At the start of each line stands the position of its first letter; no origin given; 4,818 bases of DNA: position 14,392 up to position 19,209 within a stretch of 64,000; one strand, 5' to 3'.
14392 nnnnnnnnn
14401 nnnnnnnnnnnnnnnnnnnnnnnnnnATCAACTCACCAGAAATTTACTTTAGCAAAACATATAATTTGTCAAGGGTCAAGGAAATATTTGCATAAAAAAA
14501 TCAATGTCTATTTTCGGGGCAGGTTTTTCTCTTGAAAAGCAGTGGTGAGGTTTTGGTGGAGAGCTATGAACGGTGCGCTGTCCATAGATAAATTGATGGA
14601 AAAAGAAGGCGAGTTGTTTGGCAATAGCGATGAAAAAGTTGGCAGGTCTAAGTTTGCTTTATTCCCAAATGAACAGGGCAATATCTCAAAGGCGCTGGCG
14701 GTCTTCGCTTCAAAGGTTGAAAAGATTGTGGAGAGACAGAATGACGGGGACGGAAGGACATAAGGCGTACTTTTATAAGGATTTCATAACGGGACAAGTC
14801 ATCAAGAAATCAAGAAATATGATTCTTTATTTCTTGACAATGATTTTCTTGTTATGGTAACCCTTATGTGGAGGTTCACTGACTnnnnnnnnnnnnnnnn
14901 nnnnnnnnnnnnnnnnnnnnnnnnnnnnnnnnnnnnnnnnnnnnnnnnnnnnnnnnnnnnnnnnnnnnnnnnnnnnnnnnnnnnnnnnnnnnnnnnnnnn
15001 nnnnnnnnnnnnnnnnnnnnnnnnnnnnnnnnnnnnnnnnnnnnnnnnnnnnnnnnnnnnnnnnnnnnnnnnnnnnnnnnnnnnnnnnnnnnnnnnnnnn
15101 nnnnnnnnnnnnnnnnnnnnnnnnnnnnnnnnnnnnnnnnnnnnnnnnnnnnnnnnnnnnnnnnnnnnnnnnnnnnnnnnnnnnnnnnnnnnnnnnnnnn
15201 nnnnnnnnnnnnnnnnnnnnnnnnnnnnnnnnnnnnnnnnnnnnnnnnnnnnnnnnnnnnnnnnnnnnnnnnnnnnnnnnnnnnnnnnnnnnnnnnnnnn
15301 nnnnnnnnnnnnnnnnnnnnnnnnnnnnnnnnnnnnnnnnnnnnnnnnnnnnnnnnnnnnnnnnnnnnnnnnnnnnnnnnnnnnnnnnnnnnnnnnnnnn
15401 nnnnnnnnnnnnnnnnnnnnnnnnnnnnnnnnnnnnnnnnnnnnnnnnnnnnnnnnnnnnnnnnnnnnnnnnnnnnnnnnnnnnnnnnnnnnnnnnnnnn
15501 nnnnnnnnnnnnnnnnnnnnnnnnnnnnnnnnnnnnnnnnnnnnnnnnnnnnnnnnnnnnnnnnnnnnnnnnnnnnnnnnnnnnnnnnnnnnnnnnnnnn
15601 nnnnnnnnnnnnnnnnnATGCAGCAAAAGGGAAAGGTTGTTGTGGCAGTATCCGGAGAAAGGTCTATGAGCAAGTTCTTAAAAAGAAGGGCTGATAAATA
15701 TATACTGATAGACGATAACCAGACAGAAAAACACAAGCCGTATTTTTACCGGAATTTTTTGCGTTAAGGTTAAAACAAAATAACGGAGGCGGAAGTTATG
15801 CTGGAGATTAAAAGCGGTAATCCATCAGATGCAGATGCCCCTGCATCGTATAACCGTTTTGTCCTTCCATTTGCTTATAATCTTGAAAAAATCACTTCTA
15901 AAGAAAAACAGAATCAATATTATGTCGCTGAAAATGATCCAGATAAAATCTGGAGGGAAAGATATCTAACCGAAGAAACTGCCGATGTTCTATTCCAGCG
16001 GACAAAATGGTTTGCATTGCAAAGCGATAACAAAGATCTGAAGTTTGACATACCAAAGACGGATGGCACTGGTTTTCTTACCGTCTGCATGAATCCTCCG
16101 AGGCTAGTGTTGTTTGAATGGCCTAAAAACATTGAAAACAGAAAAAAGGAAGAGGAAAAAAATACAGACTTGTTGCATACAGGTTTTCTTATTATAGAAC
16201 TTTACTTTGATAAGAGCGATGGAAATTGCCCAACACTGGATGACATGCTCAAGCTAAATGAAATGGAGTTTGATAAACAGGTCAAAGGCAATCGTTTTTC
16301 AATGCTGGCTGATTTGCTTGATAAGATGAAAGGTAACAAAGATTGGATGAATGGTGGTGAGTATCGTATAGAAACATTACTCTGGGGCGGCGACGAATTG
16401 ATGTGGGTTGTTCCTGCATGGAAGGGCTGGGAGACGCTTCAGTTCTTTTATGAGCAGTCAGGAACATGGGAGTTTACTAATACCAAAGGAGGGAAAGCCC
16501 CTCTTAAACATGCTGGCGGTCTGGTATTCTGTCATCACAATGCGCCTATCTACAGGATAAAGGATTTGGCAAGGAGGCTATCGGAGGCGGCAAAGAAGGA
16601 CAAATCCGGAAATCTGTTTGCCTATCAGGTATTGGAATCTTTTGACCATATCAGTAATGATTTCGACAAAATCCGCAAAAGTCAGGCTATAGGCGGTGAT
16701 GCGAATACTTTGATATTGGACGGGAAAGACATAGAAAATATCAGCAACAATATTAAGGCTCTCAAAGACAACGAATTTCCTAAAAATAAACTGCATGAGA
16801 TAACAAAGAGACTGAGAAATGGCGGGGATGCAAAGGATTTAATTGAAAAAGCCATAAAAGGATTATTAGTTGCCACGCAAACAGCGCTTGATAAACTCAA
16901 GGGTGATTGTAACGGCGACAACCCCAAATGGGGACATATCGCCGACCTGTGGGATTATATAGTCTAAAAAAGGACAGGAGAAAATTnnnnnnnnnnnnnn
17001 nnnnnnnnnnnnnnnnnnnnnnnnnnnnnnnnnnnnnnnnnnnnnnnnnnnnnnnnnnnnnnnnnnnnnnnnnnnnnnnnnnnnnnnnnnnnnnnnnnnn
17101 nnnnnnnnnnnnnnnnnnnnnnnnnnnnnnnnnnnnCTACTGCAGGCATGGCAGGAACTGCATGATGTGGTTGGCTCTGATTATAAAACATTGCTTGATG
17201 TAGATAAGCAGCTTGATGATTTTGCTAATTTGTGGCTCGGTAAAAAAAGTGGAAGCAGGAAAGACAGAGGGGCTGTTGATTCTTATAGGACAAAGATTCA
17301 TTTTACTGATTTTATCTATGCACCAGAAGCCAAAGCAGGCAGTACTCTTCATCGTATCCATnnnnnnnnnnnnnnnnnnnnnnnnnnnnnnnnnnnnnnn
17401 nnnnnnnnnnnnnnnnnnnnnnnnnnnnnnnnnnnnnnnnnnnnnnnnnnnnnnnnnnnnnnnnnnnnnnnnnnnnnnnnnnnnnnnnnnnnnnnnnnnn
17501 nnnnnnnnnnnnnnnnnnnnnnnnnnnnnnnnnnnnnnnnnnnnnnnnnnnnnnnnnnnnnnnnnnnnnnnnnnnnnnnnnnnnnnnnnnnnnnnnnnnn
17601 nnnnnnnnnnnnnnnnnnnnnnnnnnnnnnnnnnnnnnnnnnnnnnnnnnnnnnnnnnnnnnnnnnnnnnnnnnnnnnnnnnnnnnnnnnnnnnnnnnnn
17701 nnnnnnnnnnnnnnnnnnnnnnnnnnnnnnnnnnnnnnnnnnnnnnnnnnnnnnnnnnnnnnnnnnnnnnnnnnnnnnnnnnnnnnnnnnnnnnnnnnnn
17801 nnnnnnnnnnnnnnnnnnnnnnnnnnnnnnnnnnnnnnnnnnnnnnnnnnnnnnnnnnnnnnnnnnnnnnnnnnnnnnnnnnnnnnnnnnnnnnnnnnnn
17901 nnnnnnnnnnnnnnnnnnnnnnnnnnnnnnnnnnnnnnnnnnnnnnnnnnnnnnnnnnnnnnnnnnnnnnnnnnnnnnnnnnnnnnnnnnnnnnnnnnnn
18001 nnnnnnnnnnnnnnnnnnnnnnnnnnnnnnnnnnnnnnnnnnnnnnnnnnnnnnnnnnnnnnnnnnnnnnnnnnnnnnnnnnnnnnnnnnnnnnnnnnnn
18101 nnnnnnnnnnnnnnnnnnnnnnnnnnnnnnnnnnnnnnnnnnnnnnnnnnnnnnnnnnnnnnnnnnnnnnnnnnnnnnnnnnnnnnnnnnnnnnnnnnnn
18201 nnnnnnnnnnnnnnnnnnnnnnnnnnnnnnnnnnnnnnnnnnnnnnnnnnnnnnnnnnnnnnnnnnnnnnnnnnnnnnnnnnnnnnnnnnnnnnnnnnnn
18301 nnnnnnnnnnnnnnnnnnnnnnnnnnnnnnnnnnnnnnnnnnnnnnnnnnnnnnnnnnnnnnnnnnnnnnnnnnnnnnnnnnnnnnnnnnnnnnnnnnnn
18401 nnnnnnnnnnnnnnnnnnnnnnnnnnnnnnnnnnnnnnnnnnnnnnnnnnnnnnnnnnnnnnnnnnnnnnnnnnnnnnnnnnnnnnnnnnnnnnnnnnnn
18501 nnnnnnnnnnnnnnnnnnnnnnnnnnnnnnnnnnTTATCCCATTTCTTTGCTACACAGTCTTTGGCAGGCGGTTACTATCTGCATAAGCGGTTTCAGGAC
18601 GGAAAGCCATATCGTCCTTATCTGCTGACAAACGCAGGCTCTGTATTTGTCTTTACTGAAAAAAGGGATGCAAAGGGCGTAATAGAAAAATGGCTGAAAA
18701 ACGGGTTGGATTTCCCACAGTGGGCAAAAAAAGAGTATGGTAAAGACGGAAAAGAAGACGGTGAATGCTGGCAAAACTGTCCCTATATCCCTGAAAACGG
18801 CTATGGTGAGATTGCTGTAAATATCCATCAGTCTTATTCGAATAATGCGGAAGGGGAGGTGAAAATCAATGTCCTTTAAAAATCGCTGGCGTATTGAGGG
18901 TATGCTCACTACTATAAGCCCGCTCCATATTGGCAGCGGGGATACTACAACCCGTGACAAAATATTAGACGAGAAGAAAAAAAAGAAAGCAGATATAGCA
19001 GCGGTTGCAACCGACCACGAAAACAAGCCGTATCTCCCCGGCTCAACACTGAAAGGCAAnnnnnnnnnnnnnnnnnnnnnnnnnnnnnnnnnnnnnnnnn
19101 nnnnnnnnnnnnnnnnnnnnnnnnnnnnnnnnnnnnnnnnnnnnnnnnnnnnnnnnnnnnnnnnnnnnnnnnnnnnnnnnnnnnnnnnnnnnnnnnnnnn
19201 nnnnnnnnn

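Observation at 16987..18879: Double-RAMP fusion protein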

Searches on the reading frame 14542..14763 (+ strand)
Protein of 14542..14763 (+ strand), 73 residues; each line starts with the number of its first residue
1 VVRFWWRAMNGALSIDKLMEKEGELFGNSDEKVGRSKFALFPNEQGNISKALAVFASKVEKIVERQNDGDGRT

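Call 59: search_protein_families(library=pfam, proteins=[window:14542-14763:+], max_evalue=0.1)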
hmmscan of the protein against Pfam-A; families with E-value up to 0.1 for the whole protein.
window:14542-14763:+ (73 aa): 0 families

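Call 60: search_protein_families(library=padloc, proteins=[window:14542-14763:+], max_evalue=0.1)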
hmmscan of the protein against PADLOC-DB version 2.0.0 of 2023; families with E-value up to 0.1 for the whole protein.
window:14542-14763:+ (73 aa): 5 families
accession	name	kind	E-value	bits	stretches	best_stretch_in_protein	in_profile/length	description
PDLC00976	Cmr1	-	3.9e-06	24.5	1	1-44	43-86/387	Cmr1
PDLC01445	Cmr1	-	7.8e-06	24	1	1-55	36-89/276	"CAS-III-B,CAS-III-C; effector_G7"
PDLC01292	Cas10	-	0.0096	13.4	1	23-69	274-309/387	CAS-III; effector_LS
PDLC01270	Cmr1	-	0.017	13.6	1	2-32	33-62/139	"CAS-III-B,CAS-III-C; effector_G7"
PDLC00917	Cas10b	-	0.019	11.9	1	20-69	381-432/510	"CRISPR-associated protein Cas10/Cmr2, subtype III-B"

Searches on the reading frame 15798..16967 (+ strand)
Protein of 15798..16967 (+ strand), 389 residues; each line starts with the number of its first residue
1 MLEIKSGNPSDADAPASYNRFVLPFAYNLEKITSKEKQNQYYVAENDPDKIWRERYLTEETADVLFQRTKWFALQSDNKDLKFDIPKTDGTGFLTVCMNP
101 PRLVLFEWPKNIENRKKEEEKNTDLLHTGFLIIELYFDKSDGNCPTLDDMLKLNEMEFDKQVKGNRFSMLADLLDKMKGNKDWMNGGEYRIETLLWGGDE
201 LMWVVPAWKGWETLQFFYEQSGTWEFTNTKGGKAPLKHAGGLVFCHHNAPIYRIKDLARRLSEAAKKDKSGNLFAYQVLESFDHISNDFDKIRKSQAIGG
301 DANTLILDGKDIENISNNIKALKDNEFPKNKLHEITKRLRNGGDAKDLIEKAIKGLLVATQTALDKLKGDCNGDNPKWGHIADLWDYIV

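Call 5: search_protein_families(library=pfam, proteins=[window:15798-16967:+], max_evalue=0.01)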
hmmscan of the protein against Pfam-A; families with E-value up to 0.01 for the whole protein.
window:15798-16967:+ (389 aa): 1 family
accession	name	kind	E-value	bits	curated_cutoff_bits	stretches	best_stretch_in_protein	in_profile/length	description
PF22335.1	Cas10-Cmr2_palm2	-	0.00025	21.6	27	1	188-270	49-128/133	Cas10/Cmr2, second palm domain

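Call 6: search_protein_families(library=ncbifam, proteins=[window:15798-16967:+], max_evalue=0.01)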
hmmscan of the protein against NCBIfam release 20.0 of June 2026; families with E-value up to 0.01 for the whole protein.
window:15798-16967:+ (389 aa): 0 families

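Call 8: search_protein_families(library=padloc, proteins=[window:15798-16967:+], max_evalue=0.01)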
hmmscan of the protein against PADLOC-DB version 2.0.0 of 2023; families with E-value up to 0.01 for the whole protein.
window:15798-16967:+ (389 aa): 9 families
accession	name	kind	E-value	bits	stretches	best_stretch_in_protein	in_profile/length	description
PDLC01418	Cas10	-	1.5e-10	38.1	1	190-283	302-403/551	CAS-III; effector_LS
PDLC01529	Cas10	-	1.1e-08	32.9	1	176-296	240-356/370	CAS-III; effector_LS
PDLC02057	Cas10d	-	2.1e-08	31.8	1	188-369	264-441/462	-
PDLC00919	Cas10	-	5.8e-07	27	1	175-270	270-369/414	Cas10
PDLC01422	Cas10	-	1.2e-05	22.6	1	197-353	329-466/519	CAS-III; effector_LS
PDLC02058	Cas10d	-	0.00023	18.1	1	190-281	222-318/441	-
PDLC01292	Cas10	-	0.00037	18.1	1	197-268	315-382/387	CAS-III; effector_LS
PDLC00917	Cas10b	-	0.0036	14.3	1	197-267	438-510/510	"CRISPR-associated protein Cas10/Cmr2, subtype III-B"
PDLC01444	Cas10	-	0.0058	13.5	0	197-304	437-535/605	CAS-III; effector_LS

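Call 9: search_solved_structures(query=window:15798-16967:+, max_evalue=1)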
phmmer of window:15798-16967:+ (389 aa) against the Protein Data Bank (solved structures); distinct sequences matched with E-value up to 1: 18.
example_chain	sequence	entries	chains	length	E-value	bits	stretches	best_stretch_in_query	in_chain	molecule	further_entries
9wxh_B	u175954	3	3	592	5.2e-46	160.7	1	154-388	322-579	Cas10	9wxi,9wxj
5vix_A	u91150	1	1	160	0.033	16.5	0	275-343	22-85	Polyubiquitin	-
1qz8_A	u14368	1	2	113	0.07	15.4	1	72-113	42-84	polyprotein 1ab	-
3ee7_A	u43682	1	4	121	0.073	15.3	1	72-113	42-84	Replicase polyprotein 1a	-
1uw7_A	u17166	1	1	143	0.12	14.7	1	72-112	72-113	NSP9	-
7bwq_A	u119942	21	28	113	0.18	14.1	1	72-113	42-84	Nsp9 | Non-structural protein 9 | Viral protein genome-linked nsp9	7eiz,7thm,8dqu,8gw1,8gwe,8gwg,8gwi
6wc1_A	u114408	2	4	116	0.19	14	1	72-113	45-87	SARS-coV-2 Non-structural protein 9 | Non-structural protein 9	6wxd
6w4b_A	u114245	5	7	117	0.19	14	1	72-113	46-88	Non-structural protein 9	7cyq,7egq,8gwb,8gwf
6w9q_A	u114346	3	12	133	0.25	13.6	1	72-112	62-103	3C-like proteinase peptide, Non-structural protein 9 fusion | Non-structural protein 9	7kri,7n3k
2kdi_A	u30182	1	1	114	0.36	13.1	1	271-355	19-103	Ubiquitin, Vacuolar protein sorting-associated protein 27 fusion protein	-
7r81_g2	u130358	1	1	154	0.4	12.9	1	276-346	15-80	Ubiquitin-40S ribosomal protein S27a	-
3j80_f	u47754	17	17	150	0.51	12.6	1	276-345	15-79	eS31 | Ubiquitin-40S ribosomal protein S27a | Small ribosomal subunit protein eS31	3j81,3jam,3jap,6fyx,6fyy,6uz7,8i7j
3j6x_31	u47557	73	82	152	0.51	12.5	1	276-345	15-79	40S ribosomal protein S31 | eS31 (yeast S31) | Ubiquitin-40S ribosomal protein S31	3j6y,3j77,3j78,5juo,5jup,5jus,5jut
6s47_Bg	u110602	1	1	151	0.52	12.5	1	277-345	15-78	Ubiquitin-40S ribosomal protein S31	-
4v8y_A5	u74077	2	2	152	0.54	12.5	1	276-346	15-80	UBIQUITIN-40S RIBOSOMAL PROTEIN S31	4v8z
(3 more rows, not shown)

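Call 56: find_homologous_proteins(query=window:15798-16967:+, max_evalue=0.00001)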
Query window:15798-16967:+ (389 aa): 761 proteins with E <= 0.00001 among 4590 candidates; the best 120 are listed.
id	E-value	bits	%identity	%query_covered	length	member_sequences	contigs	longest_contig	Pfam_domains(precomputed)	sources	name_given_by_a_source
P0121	9.1e-268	906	100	100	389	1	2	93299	-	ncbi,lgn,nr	ncbi:MAG: hypothetical protein HZB80_07835 [Deltaproteobacteria bacterium]|nr:hypothetical protein [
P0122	1.4e-98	349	74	57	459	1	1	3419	PF22335.2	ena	-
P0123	3.5e-97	344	54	79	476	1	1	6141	PF22335.2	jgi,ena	-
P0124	2.0e-94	335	64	63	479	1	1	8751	PF22335.2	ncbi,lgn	-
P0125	2.2e-94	335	65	63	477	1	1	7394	PF22335.2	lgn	-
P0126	1.4e-92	329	58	70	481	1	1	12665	PF22335.2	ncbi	-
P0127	1.1e-77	280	62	53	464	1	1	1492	PF22335.2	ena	-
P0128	2.3e-76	276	54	63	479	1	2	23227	-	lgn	-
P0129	8.1e-61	224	47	60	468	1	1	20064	PF22335.2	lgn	-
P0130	5.9e-60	222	51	60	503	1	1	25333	PF22335.2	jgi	jgi:hypothetical protein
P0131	9.8e-60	221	42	72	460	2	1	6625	PF22335.2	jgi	jgi:hypothetical protein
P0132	1.1e-59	221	49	59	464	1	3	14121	PF22335.2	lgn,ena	-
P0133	6.7e-59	218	48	60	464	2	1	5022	PF22335.2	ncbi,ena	-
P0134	5.9e-57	212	42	68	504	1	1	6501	PF22335.2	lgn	-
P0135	1.3e-56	211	49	60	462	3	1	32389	-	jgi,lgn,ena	-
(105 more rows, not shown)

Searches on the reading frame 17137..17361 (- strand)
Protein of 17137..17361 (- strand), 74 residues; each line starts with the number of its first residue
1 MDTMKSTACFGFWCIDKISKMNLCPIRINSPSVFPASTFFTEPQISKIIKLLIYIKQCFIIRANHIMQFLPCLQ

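Call 79: search_protein_families(library=pfam, proteins=[window:17137-17361:-], max_evalue=0.1)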
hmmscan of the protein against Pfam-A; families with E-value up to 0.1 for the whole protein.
window:17137-17361:- (74 aa): 0 families

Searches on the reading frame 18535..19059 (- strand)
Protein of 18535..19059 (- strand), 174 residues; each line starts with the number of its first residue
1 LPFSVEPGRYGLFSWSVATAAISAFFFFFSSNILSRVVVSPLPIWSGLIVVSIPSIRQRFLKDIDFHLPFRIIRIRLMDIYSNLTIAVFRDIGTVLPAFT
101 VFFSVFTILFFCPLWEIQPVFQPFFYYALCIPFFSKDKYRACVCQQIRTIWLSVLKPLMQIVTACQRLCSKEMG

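Call 79: search_protein_families(library=pfam, proteins=[window:18535-19059:-], max_evalue=0.1)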
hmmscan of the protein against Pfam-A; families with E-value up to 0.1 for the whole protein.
window:18535-19059:- (174 aa): 0 families
